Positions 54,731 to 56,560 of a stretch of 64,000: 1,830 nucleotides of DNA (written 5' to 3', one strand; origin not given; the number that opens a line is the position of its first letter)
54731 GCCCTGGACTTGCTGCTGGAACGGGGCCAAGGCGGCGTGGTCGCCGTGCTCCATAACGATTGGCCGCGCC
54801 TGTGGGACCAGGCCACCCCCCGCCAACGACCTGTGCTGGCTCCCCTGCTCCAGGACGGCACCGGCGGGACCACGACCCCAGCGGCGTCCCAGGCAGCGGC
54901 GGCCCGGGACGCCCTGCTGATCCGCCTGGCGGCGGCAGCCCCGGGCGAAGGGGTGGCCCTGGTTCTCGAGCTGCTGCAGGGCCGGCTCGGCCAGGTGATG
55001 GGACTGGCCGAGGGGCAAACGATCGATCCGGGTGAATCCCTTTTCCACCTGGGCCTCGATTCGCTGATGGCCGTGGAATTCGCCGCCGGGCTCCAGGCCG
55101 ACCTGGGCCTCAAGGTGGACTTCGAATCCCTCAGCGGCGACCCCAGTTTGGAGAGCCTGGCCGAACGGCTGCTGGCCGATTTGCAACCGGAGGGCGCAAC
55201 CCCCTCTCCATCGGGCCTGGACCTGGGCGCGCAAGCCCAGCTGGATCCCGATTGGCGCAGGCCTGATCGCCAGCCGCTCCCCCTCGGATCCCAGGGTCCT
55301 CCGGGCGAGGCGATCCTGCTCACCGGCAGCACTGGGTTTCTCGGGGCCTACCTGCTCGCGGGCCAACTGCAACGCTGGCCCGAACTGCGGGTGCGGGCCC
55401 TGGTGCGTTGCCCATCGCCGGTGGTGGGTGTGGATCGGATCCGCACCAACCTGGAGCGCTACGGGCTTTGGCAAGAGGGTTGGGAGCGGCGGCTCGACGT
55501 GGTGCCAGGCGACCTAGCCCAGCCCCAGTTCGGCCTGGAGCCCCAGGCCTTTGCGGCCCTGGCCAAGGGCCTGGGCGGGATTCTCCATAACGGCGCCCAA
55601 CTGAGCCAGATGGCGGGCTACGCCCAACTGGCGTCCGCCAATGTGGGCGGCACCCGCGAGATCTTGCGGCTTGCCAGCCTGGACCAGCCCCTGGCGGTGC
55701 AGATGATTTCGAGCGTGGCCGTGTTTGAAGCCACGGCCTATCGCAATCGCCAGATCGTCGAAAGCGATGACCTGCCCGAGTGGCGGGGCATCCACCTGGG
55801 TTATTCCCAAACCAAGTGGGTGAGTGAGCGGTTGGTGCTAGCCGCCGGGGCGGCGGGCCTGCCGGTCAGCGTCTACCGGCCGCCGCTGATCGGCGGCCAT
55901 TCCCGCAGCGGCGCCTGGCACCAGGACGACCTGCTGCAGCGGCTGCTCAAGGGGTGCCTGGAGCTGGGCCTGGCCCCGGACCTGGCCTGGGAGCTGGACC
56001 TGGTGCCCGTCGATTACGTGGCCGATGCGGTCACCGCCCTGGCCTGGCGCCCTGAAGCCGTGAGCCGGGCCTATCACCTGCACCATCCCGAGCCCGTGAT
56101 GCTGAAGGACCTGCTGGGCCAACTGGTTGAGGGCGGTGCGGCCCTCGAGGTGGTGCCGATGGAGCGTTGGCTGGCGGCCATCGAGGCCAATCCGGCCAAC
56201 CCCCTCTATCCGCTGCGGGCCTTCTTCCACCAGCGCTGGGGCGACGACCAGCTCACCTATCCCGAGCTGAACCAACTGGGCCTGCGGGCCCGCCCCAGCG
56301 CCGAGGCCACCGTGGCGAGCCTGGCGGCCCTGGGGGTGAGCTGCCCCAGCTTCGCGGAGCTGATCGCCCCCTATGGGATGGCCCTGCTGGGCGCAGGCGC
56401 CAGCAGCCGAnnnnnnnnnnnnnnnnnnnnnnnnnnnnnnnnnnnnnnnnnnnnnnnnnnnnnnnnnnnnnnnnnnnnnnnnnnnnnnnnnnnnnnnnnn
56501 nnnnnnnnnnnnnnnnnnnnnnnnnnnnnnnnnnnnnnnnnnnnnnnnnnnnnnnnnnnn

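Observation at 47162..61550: Orphan PKS-reductase cluster with two glycosyltransferases, an SRPBCC protein, a GHSSG membrane protein and a P450: candidate novel glycolipid / alkyl-glycoside pathway in a picocyanobacterium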

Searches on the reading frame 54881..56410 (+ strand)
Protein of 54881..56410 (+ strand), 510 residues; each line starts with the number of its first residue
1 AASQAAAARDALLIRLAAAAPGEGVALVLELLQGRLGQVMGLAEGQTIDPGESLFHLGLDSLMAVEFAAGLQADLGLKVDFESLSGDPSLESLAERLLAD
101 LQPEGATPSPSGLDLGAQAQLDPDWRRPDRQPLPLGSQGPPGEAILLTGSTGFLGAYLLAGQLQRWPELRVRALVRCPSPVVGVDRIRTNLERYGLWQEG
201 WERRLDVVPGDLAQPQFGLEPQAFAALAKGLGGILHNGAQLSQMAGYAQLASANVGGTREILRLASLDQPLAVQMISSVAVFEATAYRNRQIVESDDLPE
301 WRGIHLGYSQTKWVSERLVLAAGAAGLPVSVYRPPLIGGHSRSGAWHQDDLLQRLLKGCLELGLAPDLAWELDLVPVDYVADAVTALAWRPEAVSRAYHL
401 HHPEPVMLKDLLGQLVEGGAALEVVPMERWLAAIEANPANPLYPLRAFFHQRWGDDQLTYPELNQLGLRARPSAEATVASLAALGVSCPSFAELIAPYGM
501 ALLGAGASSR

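Call 24: find_homologous_proteins(query=window:54881-56410:+, max_evalue=1e-20)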
Query window:54881-56410:+ (510 aa): 195 proteins with E <= 1e-20 among 8000 candidates; the best 120 are listed.
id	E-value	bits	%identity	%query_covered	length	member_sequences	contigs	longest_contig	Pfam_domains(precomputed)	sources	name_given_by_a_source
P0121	2.4e-294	995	90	95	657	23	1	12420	PF08659.17,PF00550.32,PF07993.19,PF01370.28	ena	-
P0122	2.1e-202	692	66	97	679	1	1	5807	PF08659.17,PF00550.32,PF07993.19,PF01370.28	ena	-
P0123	5.7e-202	690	66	97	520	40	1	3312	PF00550.32,PF07993.19,PF01370.28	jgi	jgi:thioester reductase-like protein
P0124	2.4e-197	675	64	92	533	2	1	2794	PF00550.32,PF07993.19,PF01370.28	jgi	jgi:nucleoside-diphosphate-sugar epimerase/acyl carrier protein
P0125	6.8e-194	664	63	100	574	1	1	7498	PF00550.32,PF07993.19,PF01370.28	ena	-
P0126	4.8e-193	661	63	94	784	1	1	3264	PF08659.17,PF00550.32,PF07993.19,PF00106.32,PF01370.28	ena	-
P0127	6.7e-192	657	63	92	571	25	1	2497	PF00550.32,PF07993.19,PF01370.28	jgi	jgi:thioester reductase-like protein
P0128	6.9e-191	654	64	92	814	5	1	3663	PF08659.17,PF00550.32,PF07993.19,PF00106.32,PF01370.28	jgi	jgi:thioester reductase-like protein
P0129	5.0e-188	644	61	96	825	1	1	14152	PF08659.17,PF00550.32,PF07993.19,PF01370.28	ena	-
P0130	1.4e-177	610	71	71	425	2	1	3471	PF07993.19,PF01370.28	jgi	jgi:thioester reductase-like protein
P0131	6.1e-172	591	63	84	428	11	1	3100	PF07993.19,PF01370.28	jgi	jgi:thioester reductase-like protein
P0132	9.9e-166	571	69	72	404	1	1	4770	PF07993.19,PF01370.28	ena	-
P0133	1.0e-161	557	51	98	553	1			PF00550.32,PF07993.19,PF01370.28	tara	tara:strand:- start:595 stop:2256 length:1662 start_codon:yes stop_codon:yes gene_type:complete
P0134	3.2e-160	552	60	79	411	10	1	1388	PF01073.26,PF07993.19,PF01370.28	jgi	jgi:thioester reductase-like protein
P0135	6.5e-160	551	69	71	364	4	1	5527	PF07993.19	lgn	-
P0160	1.3e-104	369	40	95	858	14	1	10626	PF08659.17,PF16363.12,PF02719.22,PF00550.32,PF13561.13,PF01073.26,PF07993.19,PF00106.32,PF23297.2,PF01370.28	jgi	jgi:thioester reductase-like protein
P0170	5.9e-93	331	39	93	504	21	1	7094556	PF02719.22,PF00550.32,PF01073.26,PF07993.19,PF01370.28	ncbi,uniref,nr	ncbi:polyketide synthase [Nostoc piscinale CENA21]|uniref:Polyketide synthase n=1 Tax=Nostoc piscina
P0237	5.5e-67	245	35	91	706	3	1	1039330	PF08659.17,PF00550.32,PF01073.26,PF07993.19,PF23297.2,PF01370.28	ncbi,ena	-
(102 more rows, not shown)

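Call 26: find_encoding_contigs(protein=P0170, flank=10000, max_places=1)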
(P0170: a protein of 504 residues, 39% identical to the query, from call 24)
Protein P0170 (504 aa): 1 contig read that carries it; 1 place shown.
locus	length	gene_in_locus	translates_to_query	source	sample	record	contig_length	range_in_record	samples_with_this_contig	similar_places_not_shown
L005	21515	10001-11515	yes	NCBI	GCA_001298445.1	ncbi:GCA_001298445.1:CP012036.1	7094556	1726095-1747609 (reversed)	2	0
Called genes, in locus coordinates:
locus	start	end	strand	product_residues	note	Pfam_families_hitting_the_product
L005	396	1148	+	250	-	-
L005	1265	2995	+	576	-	PF08659:KR, PF13561:adh_short_C2 (faint), PF00106:adh_short, PF21089:PKS_DH_N (weak), PF14765:PS-DH (weak)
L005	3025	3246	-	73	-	-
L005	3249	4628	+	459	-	PF00109:ketoacyl-synt, PF02801:Ketoacyl-synt_C, PF16197:KAsynt_C_assoc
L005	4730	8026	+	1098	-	PF00109:ketoacyl-synt, PF02801:Ketoacyl-synt_C, PF16197:KAsynt_C_assoc (weak)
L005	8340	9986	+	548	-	PF18328:PfaD_N, PF03060:NMO, PF21607:FabD_helical_ins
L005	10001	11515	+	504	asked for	PF00550:PP-binding, PF01073:3Beta_HSD, PF01370:Epimerase, PF02719:Polysacc_synt_2 (weak), PF07993:NAD_binding_4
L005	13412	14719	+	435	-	PF00202:Aminotran_3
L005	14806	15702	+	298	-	PF07063:HGLS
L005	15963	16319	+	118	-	-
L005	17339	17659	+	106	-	PF00893:Multi_Drug_Res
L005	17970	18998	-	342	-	PF14696:Glyoxalase_5 (faint), PF00903:Glyoxalase, PF13669:Glyoxalase_4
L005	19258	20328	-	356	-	PF01936:NYN (weak)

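Call 27: find_encoding_contigs(protein=P0160, flank=10000, max_places=2)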
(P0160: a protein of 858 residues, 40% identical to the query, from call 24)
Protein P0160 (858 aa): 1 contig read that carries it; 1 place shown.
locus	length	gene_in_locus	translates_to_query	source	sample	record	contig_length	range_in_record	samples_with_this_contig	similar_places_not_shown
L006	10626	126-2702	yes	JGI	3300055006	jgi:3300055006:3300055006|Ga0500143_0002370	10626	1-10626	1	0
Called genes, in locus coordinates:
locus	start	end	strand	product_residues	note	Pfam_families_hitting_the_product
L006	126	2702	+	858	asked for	PF08659:KR, PF00106:adh_short, PF13561:adh_short_C2, PF00550:PP-binding, PF23297:ACP_SdgA_C, PF01370:Epimerase, PF02719:Polysacc_synt_2 (weak), PF07993:NAD_binding_4, +2 more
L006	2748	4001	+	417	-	PF13439:Glyco_transf_4, PF20706:GT4-conflict, PF00534:Glycos_transf_1, PF13692:Glyco_trans_1_4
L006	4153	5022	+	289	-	PF13489:Methyltransf_23, PF08241:Methyltransf_11, PF08242:Methyltransf_12 (weak), PF13649:Methyltransf_25 (faint), PF13847:Methyltransf_31 (weak)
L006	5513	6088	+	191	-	PF08241:Methyltransf_11 (weak), PF08242:Methyltransf_12 (weak), PF13489:Methyltransf_23, PF13847:Methyltransf_31 (weak)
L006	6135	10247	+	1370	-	PF06739:SBBP (weak), PF00353:HemolysinCabind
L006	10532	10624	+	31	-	?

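Call 66: search_solved_structures(query=window:54881-56410:+, max_evalue=1e-10)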
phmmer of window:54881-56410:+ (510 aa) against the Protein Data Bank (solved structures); distinct sequences matched with E-value up to 1e-10: 10.
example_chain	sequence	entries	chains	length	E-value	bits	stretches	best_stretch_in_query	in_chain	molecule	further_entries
4u7w_A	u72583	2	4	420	1.3e-69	238.6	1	143-504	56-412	MxaA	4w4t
8v1x_A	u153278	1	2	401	4.1e-55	190.7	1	99-465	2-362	Type I polyketide synthase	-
5msc_A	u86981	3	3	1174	7e-23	84.4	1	28-430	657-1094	Carboxylic acid reductase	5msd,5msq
5msp_A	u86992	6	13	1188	1.5e-21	80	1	18-436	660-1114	Thioester reductase domain-containing protein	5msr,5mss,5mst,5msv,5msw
4dqv_A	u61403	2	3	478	9.4e-19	70.8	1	137-437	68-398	PROBABLE PEPTIDE SYNTHETASE NRP (PEPTIDE SYNTHASE) | Peptide synthetase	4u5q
6nki_A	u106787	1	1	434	7.4e-17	64.5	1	139-384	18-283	NRPS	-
5mso_A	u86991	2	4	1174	2.5e-16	62.8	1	139-434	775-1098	Carboxylic acid reductase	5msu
9x2c_A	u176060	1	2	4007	2.9e-16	62.6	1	141-431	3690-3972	PKS-NRPS hybrid synthetase psoA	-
9x29_A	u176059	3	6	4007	3.3e-16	62.4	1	140-431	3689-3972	PKS-NRPS hybrid synthetase psoA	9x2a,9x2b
8aep_A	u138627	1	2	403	2.3e-12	49.7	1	139-437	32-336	Acetyl-CoA synthetase-like protein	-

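Call 82: find_encoding_contigs(protein=P0237, flank=10000, max_places=1)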
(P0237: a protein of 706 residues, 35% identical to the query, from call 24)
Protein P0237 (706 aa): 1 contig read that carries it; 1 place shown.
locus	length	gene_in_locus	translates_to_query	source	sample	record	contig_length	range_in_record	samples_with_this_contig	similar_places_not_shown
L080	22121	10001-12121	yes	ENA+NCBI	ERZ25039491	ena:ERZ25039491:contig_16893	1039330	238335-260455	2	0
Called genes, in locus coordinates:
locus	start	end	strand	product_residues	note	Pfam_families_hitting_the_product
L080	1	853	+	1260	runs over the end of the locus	PF00069:Pkinase, PF07714:PK_Tyr_Ser-Thr, PF25173:Beta-prop_WDR3_1st, PF25175:Beta-prop_WDR5, PF23381:Beta-prop_IFT122_1st, PF24814:WD40_Prp19, PF25174:Beta-prop_THOC3, PF25174:Beta-prop_THOC3, +32 more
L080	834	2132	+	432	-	-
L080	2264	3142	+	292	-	PF00400:WD40 (faint), PF23381:Beta-prop_IFT122_1st, PF24814:WD40_Prp19 (weak), PF25175:Beta-prop_WDR5, PF25174:Beta-prop_THOC3, PF07691:PA14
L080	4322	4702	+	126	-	PF00109:ketoacyl-synt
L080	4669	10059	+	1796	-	PF00109:ketoacyl-synt, PF02801:Ketoacyl-synt_C, PF16197:KAsynt_C_assoc, PF22336:RhiE-like_linker, PF22621:CurL-like_PKS_C, PF00698:Acyl_transf_1, PF21089:PKS_DH_N, PF14765:PS-DH, +3 more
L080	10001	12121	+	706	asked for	PF08659:KR, PF00550:PP-binding, PF23297:ACP_SdgA_C, PF01073:3Beta_HSD (weak), PF01370:Epimerase, PF07993:NAD_binding_4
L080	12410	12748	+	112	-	-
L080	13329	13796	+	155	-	-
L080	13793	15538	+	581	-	PF12704:MacB_PCD, PF02687:FtsX, PF00005:ABC_tran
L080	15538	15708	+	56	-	-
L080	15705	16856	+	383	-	PF25973:BSH_CzcB, PF25881:HH_YBHG (weak)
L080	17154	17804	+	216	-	PF08659:KR (faint), PF00106:adh_short, PF13561:adh_short_C2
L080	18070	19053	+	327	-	-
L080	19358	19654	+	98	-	-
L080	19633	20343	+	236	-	-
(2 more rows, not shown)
